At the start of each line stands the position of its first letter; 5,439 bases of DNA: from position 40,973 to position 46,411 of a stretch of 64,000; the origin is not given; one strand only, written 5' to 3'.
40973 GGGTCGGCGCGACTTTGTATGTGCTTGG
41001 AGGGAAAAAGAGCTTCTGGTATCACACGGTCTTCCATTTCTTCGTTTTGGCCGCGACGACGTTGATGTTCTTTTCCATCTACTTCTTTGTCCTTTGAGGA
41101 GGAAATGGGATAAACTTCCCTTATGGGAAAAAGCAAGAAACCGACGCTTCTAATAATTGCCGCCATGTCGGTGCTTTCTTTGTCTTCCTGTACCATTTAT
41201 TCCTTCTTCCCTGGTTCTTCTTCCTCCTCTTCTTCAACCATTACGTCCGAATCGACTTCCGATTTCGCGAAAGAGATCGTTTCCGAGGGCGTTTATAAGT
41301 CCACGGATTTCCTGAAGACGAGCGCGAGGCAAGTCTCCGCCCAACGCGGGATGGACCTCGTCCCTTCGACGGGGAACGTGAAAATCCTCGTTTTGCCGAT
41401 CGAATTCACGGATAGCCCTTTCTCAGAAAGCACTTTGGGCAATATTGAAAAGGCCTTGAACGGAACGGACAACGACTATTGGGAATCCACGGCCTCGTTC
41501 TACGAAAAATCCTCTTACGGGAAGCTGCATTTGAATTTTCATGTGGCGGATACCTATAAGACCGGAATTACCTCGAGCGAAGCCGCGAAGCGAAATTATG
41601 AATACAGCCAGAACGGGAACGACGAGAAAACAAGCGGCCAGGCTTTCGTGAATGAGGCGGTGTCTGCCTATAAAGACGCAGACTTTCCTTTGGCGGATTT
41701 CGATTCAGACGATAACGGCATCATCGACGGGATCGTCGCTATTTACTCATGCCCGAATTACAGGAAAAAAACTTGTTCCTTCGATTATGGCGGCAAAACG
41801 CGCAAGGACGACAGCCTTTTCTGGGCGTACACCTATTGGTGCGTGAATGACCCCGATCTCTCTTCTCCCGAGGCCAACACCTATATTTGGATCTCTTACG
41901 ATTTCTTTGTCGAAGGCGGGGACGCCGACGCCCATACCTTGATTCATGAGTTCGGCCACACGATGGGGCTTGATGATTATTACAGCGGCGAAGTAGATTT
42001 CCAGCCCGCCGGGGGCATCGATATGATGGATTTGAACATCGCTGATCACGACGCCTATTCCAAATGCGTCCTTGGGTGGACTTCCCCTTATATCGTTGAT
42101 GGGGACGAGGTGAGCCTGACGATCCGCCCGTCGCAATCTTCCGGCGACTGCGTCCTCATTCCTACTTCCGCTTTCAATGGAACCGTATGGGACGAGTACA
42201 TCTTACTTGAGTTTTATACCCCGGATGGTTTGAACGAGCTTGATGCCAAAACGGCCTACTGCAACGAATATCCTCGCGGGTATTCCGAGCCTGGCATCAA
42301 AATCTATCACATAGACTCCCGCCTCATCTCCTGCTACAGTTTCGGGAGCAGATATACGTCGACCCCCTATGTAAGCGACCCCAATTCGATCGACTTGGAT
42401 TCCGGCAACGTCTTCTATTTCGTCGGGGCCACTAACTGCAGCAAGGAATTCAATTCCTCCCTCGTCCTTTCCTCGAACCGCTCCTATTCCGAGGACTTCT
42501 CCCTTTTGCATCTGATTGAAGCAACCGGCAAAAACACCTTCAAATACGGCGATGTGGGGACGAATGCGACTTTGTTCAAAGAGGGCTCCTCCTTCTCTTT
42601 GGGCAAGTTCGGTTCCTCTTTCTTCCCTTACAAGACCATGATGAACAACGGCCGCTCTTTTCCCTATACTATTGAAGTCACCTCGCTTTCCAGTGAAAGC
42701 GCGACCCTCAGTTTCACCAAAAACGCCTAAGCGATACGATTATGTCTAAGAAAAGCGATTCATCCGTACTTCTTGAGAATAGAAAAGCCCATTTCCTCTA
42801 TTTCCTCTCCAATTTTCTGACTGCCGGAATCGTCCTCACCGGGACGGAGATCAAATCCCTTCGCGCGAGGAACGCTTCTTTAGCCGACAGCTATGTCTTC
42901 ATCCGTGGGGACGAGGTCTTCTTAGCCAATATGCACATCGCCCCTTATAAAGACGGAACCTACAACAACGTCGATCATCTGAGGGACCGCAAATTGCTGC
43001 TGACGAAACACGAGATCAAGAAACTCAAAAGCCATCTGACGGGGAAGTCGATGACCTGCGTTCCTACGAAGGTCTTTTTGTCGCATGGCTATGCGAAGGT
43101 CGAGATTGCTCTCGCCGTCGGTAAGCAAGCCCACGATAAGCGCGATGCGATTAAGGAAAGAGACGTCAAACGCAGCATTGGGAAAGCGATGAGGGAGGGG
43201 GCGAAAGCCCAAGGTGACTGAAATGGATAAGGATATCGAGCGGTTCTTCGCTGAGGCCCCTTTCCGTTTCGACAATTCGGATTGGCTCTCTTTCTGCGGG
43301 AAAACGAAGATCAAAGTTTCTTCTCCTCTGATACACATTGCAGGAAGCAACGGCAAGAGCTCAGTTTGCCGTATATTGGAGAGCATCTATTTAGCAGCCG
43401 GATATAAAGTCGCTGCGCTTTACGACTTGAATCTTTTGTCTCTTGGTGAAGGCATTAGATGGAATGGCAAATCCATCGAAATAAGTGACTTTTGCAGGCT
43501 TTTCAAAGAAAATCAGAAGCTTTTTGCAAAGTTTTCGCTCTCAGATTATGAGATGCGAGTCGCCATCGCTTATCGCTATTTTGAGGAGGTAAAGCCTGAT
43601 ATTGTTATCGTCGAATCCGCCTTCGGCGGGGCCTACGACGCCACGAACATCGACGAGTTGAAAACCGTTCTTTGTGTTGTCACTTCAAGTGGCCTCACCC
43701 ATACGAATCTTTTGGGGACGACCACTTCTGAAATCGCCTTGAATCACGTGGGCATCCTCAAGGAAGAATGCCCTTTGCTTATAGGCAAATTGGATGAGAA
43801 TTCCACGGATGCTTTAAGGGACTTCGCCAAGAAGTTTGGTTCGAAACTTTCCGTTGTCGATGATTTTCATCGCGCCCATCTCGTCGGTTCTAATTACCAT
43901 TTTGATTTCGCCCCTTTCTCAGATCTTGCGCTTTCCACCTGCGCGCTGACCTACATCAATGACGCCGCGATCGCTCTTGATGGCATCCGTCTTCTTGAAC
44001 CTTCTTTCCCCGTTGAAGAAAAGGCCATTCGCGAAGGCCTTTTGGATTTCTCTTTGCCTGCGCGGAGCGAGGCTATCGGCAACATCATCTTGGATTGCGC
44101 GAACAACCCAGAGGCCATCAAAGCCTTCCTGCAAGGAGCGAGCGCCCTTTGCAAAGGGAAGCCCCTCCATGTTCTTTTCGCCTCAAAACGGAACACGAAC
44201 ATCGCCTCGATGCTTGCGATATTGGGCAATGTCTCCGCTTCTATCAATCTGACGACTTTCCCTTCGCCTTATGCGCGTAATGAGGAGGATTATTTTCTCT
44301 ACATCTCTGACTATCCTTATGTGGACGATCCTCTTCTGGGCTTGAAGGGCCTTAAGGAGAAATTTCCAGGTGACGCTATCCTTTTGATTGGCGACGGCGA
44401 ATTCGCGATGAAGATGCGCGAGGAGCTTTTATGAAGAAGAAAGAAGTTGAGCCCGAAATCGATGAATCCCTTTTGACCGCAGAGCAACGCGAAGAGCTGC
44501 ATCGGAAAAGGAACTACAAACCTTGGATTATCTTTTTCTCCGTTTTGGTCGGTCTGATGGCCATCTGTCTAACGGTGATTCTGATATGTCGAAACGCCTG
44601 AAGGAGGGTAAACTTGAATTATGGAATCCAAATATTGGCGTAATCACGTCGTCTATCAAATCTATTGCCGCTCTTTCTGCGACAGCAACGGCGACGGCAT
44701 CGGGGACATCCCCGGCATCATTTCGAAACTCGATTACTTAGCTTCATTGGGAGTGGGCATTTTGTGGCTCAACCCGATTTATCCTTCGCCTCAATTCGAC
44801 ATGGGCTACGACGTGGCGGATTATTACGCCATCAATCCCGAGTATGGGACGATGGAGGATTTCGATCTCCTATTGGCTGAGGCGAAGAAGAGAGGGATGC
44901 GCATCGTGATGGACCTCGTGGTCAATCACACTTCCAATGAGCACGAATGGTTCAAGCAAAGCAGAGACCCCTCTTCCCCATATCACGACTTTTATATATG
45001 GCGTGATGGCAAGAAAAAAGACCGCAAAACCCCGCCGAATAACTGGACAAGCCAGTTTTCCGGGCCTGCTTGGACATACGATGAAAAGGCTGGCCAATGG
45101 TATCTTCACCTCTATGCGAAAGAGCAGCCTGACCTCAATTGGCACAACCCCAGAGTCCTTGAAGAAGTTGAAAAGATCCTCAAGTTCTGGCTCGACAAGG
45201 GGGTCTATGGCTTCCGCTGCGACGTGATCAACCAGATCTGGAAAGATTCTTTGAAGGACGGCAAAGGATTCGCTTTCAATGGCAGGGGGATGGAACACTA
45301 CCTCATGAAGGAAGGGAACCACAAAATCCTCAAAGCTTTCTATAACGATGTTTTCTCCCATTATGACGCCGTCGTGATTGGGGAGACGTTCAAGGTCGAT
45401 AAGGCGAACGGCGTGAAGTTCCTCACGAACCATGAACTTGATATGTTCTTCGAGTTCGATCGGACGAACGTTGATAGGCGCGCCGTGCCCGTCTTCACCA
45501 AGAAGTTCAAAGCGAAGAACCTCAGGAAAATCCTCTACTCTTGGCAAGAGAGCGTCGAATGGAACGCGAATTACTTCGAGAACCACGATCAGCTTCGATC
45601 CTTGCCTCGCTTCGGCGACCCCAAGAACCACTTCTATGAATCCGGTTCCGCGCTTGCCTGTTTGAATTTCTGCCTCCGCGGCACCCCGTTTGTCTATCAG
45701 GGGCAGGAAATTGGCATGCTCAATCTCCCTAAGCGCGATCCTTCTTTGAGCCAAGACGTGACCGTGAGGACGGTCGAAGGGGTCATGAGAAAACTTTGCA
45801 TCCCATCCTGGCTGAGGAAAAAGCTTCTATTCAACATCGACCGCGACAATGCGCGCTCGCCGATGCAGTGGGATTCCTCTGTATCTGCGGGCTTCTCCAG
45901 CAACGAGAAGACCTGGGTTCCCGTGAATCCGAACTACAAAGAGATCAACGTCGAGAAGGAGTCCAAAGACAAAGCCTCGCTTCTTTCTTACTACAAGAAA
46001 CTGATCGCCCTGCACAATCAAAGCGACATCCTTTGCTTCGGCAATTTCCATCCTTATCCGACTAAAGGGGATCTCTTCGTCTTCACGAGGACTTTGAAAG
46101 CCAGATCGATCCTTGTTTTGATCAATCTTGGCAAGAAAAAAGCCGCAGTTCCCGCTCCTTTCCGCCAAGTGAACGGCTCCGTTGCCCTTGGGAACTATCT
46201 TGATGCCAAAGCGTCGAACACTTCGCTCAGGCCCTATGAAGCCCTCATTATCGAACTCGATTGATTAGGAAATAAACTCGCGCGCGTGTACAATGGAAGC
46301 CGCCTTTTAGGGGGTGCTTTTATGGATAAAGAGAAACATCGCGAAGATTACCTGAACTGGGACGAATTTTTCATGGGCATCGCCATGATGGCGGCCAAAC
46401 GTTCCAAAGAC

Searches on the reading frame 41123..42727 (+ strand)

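Call 53: search_protein_families(library=ncbifam, proteins=[window:41123-42727:+], max_evalue=1e-10)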
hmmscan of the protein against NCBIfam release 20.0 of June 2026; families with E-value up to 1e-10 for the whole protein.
window:41123-42727:+ (535 aa): 1 family
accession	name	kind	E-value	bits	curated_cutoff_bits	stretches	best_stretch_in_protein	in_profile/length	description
TIGR03296.1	M6dom_TIGR03296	domain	5.5e-23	82.3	110.8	1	93-339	4-244/286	M6 family metalloprotease domain-containing protein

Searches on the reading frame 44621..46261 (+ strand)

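Call 53: search_protein_families(library=ncbifam, proteins=[window:44621-46261:+], max_evalue=1e-10)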
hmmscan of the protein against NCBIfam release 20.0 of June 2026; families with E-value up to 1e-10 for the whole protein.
window:44621-46261:+ (547 aa): 13 families
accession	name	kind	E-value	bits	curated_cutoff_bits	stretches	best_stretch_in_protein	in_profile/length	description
TIGR02403.1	trehalose_treC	equivalog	8.4e-163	542.9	799.05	1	6-545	2-543/544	alpha,alpha-phosphotrehalase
NF008183.0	PRK10933.1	subfamily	5e-144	481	535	1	3-543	5-547/551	alpha,alpha-phosphotrehalase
NF051899.1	BetGalacBglAAgro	equivalog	2.1e-106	356.5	900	1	5-541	2-532/537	beta-galactosidase BglA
TIGR02456.1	treS_nterm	equivalog_domain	1.8e-92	310.6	678.35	2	5-212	2-208/539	maltose alpha-D-glucosyltransferase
NF041321.1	Alpha-amyl_MalA_Halo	equivalog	3.5e-38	131.4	875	1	7-130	258-382/666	alpha-amylase MalA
NF041090.1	Cyc-maltodext_AglB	equivalog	3.3e-37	128.4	540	1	28-204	62-209/470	cyclomaltodextrinase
NF008051.0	PRK10785.1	equivalog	3.4e-37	127.9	568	1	28-203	176-337/607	maltodextrin glucosidase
NF011083.0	PRK14510.1-2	equivalog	2e-24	85.2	1322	1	28-211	220-391/1186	bifunctional glycogen debranching protein GlgX/4-alpha-glucanotransferase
TIGR02401.1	trehalose_TreY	equivalog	4.2e-16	58.4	498.65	1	36-124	21-115/838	malto-oligosyltrehalose synthase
TIGR02402.1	trehalose_TreZ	equivalog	4e-14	51.8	538.8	1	5-104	91-186/545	malto-oligosyltrehalose trehalohydrolase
NF011084.0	PRK14511.1-1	equivalog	1.1e-13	50.7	1021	1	33-109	19-96/728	malto-oligosyltrehalose synthase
NF011077.0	PRK14507.1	equivalog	7.4e-11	40.1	2148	0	36-105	763-833/1693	malto-oligosyltrehalose synthase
NF007051.0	PRK09505.1-1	equivalog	7.5e-11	40.8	864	0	28-105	236-327/686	alpha-amylase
